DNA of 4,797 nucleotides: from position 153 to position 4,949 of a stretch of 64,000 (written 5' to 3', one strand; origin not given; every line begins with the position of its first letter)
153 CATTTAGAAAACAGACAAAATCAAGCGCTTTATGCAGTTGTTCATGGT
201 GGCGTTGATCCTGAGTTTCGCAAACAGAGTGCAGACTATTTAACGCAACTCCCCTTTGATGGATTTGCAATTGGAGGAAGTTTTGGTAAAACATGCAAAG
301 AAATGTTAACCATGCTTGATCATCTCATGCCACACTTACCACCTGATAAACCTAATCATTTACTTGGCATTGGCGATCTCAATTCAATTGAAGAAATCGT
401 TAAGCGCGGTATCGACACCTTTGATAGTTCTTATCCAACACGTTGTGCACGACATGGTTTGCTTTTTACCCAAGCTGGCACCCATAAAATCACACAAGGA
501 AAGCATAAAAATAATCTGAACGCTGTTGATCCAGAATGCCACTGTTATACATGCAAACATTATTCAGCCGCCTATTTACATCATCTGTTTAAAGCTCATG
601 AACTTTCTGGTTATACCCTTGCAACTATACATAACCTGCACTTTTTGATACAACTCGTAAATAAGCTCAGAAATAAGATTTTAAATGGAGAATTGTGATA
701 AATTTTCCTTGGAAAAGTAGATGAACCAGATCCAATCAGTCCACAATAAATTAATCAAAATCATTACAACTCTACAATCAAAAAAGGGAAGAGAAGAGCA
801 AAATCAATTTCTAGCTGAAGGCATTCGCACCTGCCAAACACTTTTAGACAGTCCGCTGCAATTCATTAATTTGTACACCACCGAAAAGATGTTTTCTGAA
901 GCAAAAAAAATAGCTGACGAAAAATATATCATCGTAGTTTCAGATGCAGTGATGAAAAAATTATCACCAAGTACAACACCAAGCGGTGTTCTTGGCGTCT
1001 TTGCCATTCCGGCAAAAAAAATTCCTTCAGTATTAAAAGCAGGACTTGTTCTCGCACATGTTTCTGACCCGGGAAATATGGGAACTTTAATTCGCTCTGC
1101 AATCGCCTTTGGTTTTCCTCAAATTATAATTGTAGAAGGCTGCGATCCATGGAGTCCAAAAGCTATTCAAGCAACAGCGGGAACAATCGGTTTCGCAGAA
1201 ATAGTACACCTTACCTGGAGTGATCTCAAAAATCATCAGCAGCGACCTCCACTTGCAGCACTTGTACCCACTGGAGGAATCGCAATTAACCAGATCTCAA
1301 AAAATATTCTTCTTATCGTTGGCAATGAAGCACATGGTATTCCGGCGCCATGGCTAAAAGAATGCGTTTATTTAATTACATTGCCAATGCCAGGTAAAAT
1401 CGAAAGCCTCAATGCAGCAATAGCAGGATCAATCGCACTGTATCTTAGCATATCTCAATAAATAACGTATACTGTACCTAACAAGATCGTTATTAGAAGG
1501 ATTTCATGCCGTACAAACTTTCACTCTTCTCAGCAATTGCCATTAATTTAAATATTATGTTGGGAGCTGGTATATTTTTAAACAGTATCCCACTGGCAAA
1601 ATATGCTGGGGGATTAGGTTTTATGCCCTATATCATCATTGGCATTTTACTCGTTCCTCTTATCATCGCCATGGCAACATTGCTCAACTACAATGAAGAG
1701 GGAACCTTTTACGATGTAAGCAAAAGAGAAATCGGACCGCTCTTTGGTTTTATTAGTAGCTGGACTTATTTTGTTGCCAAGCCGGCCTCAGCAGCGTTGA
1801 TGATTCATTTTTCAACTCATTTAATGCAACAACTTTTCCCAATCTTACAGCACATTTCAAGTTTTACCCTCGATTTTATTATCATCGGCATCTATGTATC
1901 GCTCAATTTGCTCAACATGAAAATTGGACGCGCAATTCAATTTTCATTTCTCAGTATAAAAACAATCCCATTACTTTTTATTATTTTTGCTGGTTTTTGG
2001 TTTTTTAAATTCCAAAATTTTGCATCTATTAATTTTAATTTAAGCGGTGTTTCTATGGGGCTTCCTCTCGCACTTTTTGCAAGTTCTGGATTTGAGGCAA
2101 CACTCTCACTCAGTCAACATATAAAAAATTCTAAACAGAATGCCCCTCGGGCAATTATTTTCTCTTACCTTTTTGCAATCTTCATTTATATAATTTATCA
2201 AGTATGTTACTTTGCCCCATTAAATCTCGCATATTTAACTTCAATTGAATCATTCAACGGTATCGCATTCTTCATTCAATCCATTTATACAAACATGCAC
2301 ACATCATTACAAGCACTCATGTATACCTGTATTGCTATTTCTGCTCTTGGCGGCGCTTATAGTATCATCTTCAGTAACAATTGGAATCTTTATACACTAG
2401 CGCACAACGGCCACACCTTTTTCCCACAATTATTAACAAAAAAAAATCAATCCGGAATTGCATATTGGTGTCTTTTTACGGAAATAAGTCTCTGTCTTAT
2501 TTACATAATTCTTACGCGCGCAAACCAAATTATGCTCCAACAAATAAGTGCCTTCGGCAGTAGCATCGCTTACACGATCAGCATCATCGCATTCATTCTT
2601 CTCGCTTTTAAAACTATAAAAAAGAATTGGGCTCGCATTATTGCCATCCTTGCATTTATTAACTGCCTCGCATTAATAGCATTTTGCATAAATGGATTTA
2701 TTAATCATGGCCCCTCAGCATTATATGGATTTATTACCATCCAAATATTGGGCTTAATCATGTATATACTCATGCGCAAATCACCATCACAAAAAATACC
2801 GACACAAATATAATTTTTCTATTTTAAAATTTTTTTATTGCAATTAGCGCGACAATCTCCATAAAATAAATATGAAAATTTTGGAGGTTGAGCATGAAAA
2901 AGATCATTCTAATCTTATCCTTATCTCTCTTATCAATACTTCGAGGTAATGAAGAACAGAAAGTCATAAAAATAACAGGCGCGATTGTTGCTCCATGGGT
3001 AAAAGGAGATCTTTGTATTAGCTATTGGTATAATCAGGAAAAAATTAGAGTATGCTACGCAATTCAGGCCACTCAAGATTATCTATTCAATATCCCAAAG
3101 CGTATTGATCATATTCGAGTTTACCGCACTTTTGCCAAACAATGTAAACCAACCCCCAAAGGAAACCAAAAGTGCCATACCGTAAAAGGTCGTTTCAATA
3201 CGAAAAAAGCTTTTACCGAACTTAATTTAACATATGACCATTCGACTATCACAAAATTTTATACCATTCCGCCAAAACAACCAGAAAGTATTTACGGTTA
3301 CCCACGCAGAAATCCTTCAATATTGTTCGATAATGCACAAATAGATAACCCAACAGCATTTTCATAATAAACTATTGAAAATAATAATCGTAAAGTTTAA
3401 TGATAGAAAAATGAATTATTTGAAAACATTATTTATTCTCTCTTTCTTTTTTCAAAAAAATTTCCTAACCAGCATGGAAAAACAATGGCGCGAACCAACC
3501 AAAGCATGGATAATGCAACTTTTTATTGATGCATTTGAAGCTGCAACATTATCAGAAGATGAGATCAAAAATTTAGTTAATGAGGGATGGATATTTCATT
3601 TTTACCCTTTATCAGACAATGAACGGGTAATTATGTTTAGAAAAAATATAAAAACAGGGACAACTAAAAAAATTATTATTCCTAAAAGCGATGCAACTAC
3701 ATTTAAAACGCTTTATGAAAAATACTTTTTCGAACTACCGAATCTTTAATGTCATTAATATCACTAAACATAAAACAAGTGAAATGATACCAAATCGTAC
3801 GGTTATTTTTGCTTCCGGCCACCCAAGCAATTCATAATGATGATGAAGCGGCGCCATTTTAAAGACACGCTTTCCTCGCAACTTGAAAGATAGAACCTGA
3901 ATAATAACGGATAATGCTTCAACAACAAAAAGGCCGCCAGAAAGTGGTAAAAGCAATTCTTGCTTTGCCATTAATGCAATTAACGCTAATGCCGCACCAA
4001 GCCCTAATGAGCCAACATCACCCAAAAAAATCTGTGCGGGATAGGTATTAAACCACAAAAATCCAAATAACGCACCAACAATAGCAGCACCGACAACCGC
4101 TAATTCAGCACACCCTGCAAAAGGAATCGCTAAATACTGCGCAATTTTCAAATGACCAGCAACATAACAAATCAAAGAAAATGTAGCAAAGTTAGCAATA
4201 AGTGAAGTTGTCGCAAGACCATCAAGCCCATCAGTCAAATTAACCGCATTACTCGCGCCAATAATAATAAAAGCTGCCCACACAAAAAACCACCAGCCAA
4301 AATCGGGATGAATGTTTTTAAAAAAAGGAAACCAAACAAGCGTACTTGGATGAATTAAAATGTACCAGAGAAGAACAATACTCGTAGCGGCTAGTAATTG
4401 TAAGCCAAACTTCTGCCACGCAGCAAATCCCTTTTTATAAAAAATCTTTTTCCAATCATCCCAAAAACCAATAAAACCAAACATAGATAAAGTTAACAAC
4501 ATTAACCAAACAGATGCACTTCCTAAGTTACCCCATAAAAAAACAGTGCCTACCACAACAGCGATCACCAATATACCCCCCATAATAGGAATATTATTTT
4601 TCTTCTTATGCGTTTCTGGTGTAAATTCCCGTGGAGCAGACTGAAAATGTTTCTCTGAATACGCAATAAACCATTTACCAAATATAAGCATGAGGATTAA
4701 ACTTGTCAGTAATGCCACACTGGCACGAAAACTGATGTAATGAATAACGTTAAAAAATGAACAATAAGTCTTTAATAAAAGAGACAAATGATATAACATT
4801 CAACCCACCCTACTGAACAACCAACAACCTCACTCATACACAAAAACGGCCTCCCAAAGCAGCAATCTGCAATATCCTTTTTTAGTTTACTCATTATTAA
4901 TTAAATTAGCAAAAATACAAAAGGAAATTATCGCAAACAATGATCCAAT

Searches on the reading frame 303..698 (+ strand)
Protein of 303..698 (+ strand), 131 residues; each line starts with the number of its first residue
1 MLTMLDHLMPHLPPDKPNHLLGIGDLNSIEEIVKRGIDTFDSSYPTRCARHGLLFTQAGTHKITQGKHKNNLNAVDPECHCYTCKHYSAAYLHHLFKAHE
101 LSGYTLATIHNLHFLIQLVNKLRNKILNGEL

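Call 31: search_protein_families(library=pfam, proteins=[window:303-698:+], max_evalue=0.001)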
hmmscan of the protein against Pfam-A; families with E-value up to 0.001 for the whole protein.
window:303-698:+ (131 aa): 1 family
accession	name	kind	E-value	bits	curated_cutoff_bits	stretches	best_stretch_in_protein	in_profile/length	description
PF01702.25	TGT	-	1.9e-47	162.5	26.3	1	1-131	214-344/357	Queuine tRNA-ribosyltransferase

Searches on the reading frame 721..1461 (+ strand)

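Call 31: search_protein_families(library=pfam, proteins=[window:721-1461:+], max_evalue=0.001)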
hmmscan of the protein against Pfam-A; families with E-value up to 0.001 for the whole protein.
window:721-1461:+ (246 aa): 3 families
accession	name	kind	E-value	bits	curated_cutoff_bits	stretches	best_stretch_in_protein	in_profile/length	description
PF00588.24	SpoU_methylase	-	6e-27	94.9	29.7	1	109-241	4-142/142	SpoU rRNA Methylase family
PF22435.1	MRM3-like_sub_bind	-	3.5e-18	66.2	27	1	9-92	1-84/84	MRM3-like substrate binding domain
PF08032.17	SpoU_sub_bind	-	0.00049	20.8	22.8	0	31-95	1-71/76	RNA 2'-O ribose methyltransferase substrate binding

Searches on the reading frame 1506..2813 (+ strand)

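Call 31: search_protein_families(library=pfam, proteins=[window:1506-2813:+], max_evalue=0.001)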
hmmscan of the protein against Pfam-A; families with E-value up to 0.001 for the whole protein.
window:1506-2813:+ (435 aa): 2 families
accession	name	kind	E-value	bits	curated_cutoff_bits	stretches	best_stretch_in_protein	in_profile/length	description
PF13520.12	AA_permease_2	-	4.3e-31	108.7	27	1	5-419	1-426/427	Amino acid permease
PF00324.27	AA_permease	-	1.2e-23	84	24.6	1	13-397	5-410/470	Amino acid permease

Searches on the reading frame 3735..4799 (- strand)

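Call 31: search_protein_families(library=pfam, proteins=[window:3735-4799:-], max_evalue=0.001)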
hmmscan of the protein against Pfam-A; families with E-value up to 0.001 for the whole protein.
window:3735-4799:- (354 aa): 1 family
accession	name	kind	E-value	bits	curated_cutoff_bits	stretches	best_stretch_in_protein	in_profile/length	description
PF00953.26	Glycos_transf_4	-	1.1e-30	107.2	27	1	98-278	2-159/160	Glycosyl transferase family 4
